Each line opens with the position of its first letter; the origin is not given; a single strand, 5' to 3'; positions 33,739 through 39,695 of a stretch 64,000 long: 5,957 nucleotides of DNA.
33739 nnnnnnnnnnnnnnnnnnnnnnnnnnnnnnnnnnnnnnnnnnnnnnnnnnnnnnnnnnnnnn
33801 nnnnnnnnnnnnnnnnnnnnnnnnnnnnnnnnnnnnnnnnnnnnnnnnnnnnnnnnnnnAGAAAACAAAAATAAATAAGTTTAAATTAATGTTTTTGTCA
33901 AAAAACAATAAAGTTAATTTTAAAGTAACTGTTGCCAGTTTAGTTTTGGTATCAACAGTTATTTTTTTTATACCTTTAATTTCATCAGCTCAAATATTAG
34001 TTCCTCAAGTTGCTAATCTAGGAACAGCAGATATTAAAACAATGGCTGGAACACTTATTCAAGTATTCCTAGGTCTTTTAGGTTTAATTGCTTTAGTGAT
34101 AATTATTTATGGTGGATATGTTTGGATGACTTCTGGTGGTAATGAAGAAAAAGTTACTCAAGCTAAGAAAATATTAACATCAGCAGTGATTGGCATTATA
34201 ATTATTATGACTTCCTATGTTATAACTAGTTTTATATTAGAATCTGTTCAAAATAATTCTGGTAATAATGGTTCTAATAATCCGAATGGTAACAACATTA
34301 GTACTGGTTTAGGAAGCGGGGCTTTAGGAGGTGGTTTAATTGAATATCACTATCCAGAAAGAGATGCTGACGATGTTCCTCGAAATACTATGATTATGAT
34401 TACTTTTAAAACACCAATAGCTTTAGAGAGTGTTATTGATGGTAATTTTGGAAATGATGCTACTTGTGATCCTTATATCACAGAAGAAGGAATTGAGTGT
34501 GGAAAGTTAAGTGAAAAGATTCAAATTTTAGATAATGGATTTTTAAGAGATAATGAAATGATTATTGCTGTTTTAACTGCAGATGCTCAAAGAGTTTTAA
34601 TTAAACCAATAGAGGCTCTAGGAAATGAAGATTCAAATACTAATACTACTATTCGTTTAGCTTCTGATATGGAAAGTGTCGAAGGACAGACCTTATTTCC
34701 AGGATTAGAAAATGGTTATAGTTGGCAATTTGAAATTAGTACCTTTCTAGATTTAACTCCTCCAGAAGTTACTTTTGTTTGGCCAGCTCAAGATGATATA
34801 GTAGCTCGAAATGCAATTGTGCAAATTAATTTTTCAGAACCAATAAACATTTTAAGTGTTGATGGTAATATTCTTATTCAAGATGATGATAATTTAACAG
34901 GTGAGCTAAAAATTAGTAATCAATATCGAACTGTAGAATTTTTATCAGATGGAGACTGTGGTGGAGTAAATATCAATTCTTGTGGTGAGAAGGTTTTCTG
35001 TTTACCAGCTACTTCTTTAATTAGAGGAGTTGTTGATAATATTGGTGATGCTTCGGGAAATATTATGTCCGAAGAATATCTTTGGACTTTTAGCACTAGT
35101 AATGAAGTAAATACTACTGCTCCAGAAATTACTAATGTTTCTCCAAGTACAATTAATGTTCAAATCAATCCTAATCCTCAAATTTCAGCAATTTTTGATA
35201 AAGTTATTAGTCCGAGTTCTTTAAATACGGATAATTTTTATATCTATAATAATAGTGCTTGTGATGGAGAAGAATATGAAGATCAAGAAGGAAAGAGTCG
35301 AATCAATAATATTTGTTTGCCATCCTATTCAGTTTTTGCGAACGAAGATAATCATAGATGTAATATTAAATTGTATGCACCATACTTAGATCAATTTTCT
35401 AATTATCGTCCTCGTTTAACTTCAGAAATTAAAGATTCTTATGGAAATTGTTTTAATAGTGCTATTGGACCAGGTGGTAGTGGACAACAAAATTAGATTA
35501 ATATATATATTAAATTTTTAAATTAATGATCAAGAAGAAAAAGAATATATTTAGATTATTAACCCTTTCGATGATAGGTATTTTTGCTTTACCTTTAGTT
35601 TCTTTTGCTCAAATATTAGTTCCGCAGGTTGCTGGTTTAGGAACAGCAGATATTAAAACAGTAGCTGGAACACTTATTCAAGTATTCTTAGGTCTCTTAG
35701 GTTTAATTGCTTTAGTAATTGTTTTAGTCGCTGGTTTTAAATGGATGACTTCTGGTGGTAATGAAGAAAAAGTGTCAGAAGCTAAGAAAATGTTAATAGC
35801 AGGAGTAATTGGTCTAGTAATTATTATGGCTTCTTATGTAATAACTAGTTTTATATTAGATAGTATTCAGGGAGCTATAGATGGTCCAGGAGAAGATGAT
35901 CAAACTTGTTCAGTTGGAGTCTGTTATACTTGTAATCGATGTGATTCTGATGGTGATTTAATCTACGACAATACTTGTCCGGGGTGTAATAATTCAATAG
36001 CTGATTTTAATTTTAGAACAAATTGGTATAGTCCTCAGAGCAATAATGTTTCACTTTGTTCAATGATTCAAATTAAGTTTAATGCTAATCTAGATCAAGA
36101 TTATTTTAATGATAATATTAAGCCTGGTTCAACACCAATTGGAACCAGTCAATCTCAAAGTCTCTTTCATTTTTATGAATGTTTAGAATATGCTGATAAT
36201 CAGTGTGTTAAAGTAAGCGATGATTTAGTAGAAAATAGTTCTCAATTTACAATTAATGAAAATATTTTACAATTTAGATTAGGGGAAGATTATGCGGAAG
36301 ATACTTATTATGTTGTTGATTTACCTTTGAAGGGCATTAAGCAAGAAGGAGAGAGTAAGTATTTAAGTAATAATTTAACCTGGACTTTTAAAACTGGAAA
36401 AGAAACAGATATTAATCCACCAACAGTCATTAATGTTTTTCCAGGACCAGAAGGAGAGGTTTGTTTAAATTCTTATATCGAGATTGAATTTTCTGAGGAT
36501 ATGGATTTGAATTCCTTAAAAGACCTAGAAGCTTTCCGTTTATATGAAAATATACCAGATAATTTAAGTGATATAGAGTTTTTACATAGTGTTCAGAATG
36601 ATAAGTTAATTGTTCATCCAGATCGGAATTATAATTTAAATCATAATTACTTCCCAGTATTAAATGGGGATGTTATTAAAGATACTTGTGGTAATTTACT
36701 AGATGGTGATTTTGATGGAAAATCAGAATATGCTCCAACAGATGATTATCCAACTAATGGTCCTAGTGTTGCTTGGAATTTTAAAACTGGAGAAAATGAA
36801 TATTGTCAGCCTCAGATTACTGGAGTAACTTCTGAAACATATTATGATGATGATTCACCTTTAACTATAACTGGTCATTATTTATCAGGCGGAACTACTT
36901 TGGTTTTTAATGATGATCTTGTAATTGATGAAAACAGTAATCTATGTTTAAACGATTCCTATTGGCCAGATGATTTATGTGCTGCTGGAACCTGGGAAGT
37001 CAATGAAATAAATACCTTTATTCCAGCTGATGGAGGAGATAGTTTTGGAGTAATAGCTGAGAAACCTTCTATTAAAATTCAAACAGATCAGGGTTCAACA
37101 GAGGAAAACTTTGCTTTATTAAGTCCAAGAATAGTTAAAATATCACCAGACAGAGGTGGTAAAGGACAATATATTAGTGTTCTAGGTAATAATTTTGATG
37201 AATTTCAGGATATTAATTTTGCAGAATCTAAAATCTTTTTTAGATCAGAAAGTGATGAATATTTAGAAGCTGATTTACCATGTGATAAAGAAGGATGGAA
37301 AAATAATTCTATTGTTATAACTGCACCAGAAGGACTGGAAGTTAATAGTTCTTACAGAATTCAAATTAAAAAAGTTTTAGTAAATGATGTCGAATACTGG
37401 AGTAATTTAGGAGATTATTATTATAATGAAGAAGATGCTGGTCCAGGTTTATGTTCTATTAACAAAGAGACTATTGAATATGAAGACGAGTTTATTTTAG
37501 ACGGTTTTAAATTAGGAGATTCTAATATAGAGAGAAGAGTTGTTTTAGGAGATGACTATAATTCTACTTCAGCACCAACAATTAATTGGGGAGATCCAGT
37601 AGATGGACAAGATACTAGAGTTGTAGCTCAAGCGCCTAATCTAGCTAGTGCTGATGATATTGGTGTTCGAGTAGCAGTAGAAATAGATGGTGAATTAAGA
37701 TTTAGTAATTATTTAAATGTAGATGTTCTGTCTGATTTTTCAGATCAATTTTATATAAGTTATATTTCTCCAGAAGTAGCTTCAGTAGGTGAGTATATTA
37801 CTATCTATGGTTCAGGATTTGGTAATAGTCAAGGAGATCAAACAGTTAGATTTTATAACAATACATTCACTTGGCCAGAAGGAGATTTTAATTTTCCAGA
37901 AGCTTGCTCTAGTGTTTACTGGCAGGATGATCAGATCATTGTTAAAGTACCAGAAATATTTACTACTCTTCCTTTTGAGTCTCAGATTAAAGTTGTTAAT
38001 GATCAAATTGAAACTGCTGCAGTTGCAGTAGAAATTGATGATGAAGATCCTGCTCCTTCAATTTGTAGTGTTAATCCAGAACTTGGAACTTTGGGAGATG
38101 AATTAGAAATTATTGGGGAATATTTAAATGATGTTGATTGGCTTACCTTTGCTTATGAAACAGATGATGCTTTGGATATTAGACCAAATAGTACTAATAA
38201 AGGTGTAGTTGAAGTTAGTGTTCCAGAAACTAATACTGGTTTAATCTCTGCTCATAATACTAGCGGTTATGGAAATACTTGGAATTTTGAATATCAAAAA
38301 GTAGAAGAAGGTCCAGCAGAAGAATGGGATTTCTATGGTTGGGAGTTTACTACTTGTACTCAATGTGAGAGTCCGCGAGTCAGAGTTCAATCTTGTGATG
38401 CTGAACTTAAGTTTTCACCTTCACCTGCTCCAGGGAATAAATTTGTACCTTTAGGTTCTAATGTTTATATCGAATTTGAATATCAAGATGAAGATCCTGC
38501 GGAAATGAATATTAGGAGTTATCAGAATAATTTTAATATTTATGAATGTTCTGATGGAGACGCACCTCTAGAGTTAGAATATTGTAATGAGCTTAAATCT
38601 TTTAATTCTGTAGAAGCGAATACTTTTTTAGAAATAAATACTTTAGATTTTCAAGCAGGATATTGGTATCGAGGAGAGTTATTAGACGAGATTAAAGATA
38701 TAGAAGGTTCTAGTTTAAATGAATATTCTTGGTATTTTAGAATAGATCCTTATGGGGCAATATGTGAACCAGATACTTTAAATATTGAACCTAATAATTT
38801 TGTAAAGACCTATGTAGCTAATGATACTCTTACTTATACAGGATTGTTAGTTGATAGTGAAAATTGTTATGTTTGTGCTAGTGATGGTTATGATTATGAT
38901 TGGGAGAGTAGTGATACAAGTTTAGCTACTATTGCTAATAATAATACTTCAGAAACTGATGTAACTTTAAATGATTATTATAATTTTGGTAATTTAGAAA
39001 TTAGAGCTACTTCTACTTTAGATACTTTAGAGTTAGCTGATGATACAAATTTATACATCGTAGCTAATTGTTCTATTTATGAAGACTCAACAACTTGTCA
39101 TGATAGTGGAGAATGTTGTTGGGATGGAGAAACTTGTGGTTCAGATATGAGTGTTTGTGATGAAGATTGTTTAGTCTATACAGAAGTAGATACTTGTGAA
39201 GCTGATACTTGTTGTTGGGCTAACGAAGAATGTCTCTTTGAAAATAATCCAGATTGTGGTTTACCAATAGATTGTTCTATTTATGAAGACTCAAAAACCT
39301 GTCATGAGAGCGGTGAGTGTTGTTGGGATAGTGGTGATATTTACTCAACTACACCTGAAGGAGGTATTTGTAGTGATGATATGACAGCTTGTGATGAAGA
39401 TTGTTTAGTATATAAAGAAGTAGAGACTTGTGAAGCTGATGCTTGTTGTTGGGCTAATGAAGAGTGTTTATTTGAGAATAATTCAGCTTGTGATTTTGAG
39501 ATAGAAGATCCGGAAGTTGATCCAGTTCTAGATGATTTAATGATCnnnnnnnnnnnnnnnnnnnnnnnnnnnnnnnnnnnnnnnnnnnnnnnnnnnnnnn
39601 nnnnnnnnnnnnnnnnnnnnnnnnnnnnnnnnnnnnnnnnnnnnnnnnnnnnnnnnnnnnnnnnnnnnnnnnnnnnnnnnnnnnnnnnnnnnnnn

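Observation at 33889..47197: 13-kb surface locus built on a shared signal-peptide + two-helix pilin-like N-module, with a 2,996-aa mosaic giant and two bitopic Asp-repeat membrane proteins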

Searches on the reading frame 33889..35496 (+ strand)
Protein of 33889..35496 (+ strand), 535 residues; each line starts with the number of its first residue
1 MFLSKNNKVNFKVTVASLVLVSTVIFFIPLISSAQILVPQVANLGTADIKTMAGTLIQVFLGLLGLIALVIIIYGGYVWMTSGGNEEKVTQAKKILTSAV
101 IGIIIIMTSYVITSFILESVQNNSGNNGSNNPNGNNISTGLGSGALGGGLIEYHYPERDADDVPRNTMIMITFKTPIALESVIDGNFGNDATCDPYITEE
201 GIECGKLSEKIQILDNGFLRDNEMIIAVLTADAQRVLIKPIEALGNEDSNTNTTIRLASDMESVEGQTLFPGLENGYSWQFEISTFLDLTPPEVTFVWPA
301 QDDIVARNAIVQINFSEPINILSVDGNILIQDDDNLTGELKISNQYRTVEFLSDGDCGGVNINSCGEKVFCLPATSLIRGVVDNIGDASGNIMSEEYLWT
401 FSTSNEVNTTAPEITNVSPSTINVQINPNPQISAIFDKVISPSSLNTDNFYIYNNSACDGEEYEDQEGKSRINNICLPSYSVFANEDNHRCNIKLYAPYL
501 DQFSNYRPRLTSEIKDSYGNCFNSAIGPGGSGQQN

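Call 6: search_protein_families(library=pfam, proteins=[window:33889-35496:+], max_evalue=0.01)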
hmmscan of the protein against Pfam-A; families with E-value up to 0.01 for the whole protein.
window:33889-35496:+ (535 aa): 4 families
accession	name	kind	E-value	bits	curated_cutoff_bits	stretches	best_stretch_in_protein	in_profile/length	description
PF13205.12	Big_5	-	1.2e-18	68.2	23.6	2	409-520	2-93/105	Bacterial Ig-like domain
PF18895.5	T4SS_pilin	-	1.2e-10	41.8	26.6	1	48-116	4-71/71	Type IV secretion system pilin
PF04956.18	TrbC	-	0.0052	17.4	27.9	1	24-112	16-94/98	TrbC/VIRB2 pilin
PF05545.16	FixQ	-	0.0068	16.8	29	0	55-95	4-44/49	Cbb3-type cytochrome oxidase component FixQ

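Call 22: find_encoding_contigs(protein=window:33889-35496:+, flank=10000, max_places=6)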
Protein window:33889-35496:+ (535 aa): 24 contigs read that carry it; 2 places shown.
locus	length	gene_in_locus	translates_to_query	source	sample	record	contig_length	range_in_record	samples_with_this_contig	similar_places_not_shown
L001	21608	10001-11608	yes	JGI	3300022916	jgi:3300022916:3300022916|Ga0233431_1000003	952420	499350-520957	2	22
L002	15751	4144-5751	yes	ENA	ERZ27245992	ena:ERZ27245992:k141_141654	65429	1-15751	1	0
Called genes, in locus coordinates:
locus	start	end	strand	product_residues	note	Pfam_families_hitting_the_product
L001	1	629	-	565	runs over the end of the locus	-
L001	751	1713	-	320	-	PF01595:CNNM, PF00571:CBS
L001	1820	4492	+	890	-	PF00690:Cation_ATPase_N, PF00122:E1-E2_ATPase, PF00702:Hydrolase, PF13246:Cation_ATPase, PF08282:Hydrolase_3 (weak), PF00689:Cation_ATPase_C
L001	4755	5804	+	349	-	-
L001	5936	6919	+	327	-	PF01210:NAD_Gly3P_dh_N, PF07479:NAD_Gly3P_dh_C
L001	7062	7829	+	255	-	PF10502:Peptidase_S26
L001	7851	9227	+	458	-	PF13393:tRNA-synt_His, PF00587:tRNA-synt_2b, PF03129:HGTP_anticodon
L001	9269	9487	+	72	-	-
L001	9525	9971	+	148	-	PF09424:YqeY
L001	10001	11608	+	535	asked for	PF18895:T4SS_pilin, PF13205:Big_5 (weak)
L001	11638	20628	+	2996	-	PF18895:T4SS_pilin, PF13948:DUF4215 (faint), PF13205:Big_5 (weak), PF01833:TIG (faint), PF13205:Big_5 (weak)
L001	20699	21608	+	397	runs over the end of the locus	PF18884:TSP3_bac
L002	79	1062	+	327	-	PF01210:NAD_Gly3P_dh_N, PF07479:NAD_Gly3P_dh_C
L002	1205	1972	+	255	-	PF10502:Peptidase_S26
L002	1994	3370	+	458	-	PF13393:tRNA-synt_His, PF00587:tRNA-synt_2b, PF03129:HGTP_anticodon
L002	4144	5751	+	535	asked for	PF18895:T4SS_pilin, PF13205:Big_5 (weak)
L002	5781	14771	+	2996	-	PF18895:T4SS_pilin, PF13948:DUF4215 (faint), PF13205:Big_5 (weak), PF01833:TIG (faint), PF13205:Big_5 (weak)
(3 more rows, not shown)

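Call 47: search_protein_representatives(protein=window:33889-35496:+)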
Query: 535 residues. Proteins with E-value up to 0.001 (for the whole library): 32100; up to 1e-10: 6839; up to 1e-30: 654. The best 150 are listed.
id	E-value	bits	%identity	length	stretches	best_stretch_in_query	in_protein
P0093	1.8e-191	653.8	61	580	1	4-532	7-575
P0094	1.7e-155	535.1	98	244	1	293-535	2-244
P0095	2.8e-145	501.4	51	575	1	11-531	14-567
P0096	1.0e-140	486.4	50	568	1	5-527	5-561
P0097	8.9e-136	470.1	53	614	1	11-529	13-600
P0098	6.1e-83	295.8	41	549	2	5-382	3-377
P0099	2.3e-80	287.3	42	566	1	12-526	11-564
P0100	3.5e-80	286.6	40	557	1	21-528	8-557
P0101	6.3e-80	285.8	38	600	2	17-375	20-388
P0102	1.6e-76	274.5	26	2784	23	381-452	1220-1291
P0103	7.6e-76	272.4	46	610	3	3-383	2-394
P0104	1.8e-74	267.8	40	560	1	4-524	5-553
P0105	2.4e-73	264.1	39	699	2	11-382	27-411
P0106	4.0e-73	263.3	36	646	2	6-383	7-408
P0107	8.7e-73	262.3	40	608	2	6-377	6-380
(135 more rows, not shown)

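Call 51: list_cluster_members(proteins=[P0037, window:33889-35496:+, window:45806-47197:+, P0044, P0077, P0070])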
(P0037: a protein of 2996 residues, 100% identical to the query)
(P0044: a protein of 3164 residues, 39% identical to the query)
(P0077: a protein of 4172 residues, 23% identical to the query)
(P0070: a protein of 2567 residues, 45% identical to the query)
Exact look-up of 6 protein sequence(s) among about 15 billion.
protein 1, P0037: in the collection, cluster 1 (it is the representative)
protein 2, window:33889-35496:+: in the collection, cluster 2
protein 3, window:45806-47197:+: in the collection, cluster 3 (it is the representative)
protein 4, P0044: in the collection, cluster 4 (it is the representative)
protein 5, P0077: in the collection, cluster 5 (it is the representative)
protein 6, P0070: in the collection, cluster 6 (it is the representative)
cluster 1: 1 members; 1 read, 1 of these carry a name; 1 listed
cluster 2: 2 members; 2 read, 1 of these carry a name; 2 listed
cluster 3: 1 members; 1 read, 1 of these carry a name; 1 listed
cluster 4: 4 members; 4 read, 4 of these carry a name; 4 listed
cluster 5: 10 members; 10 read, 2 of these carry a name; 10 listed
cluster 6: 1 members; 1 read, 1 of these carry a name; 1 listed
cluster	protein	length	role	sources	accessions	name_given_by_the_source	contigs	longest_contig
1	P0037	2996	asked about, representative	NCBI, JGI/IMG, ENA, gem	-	cysteine-rich repeat protein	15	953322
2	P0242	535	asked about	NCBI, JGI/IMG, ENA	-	hypothetical protein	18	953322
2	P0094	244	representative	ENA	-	-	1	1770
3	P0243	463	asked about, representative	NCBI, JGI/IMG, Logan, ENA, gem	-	hypothetical protein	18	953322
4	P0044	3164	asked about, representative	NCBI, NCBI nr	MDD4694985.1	MAG: Ig-like domain-containing protein [Patescibacteria group bacterium] | Ig-like domain-containing protein [Patescibacteria group bacterium]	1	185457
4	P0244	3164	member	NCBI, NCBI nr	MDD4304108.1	MAG: Ig-like domain-containing protein [Patescibacteria group bacterium] | Ig-like domain-containing protein [Patescibacteria group bacterium]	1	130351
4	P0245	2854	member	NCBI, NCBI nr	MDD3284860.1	MAG: Ig-like domain-containing protein, partial [Patescibacteria group bacterium] | Ig-like domain-containing protein [Patescibacteria group bacterium]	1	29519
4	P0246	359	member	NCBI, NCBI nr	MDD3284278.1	MAG: carboxypeptidase-like regulatory domain-containing protein, partial [Patescibacteria ... | carboxypeptidase-like regulatory domain-containing protein [Patescibacteria group ...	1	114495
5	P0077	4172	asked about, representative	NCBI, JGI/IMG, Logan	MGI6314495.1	MAG: IPT/TIG domain-containing protein [Patescibacteria group bacterium] | hypothetical protein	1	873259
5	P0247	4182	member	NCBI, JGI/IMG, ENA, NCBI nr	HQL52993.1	MAG TPA: hypothetical protein PLX01_03315 [Candidatus Magasanikbacteria bacterium] | hypothetical protein [Candidatus Magasanikbacteria bacterium]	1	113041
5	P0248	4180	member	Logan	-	-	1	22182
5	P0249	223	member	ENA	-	-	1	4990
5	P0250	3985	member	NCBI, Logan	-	-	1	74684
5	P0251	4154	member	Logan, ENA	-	-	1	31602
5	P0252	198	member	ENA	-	-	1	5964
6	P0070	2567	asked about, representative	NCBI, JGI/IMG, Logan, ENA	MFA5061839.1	MAG: Ig-like domain-containing protein [Patescibacteria group bacterium]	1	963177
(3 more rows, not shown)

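Call 102: search_protein_families(library=ncbifam, proteins=[window:33889-35496:+], max_evalue=0.01)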
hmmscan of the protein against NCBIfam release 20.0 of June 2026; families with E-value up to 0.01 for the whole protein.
window:33889-35496:+ (535 aa): 1 family
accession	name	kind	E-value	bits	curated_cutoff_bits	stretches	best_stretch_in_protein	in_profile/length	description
NF045849.1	ICE_MMCAP2_0565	equivalog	4.5e-07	29.4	40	1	49-118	9-78/80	Mbov_0395 family pilin-like conjugal transfer protein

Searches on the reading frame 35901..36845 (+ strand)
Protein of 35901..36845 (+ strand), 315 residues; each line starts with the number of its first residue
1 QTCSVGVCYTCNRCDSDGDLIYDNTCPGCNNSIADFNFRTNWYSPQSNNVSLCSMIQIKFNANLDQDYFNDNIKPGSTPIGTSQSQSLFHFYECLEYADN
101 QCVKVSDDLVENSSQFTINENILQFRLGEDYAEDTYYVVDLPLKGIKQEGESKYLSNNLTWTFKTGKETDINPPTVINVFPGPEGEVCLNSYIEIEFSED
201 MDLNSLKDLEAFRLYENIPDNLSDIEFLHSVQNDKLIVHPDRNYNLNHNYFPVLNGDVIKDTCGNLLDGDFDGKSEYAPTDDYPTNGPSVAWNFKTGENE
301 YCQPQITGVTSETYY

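Call 20: search_protein_families(library=pfam, proteins=[window:35901-36845:+], max_evalue=1)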
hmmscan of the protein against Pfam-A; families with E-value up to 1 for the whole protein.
window:35901-36845:+ (315 aa): 1 family
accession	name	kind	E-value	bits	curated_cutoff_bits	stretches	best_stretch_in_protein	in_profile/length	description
PF13205.12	Big_5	-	4.7e-15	56.6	23.6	2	170-270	1-98/105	Bacterial Ig-like domain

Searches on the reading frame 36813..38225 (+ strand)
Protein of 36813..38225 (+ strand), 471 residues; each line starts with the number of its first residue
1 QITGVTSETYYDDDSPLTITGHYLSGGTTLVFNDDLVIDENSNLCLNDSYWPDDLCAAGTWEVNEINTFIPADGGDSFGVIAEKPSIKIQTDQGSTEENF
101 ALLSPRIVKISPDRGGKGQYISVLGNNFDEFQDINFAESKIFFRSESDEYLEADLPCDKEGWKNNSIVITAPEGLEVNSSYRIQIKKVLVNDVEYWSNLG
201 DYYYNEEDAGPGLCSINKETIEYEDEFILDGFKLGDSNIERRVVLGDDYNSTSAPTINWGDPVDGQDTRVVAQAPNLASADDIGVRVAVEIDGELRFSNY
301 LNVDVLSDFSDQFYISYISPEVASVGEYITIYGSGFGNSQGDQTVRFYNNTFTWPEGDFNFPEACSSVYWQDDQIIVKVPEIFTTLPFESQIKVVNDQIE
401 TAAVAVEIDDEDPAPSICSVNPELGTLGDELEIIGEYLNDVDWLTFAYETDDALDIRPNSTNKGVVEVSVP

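Call 20: search_protein_families(library=pfam, proteins=[window:36813-38225:+], max_evalue=1)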
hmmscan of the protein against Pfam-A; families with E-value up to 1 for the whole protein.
window:36813-38225:+ (471 aa): 3 families
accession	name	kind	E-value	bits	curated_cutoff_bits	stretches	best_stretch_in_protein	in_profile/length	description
PF01833.30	TIG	-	5.3e-14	52.4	20.9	2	315-401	3-77/84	IPT/TIG domain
PF13205.12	Big_5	-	0.0069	17.5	23.6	1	105-195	5-92/105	Bacterial Ig-like domain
PF17585.7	Phage_Arf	-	0.075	13.4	27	0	306-322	2-18/47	Accessory recombination function protein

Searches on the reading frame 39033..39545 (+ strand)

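Call 20: search_protein_families(library=pfam, proteins=[window:39033-39545:+], max_evalue=1)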
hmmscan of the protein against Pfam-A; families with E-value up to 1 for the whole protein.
window:39033-39545:+ (171 aa): 2 families
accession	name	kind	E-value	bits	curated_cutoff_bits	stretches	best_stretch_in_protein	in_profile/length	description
PF00396.23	Granulin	-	0.063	13.9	20.9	1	12-42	11-41/42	Granulin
PF12957.13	DUF3846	-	0.37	11.4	27.5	0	51-73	34-56/103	Domain of unknown function (DUF3846)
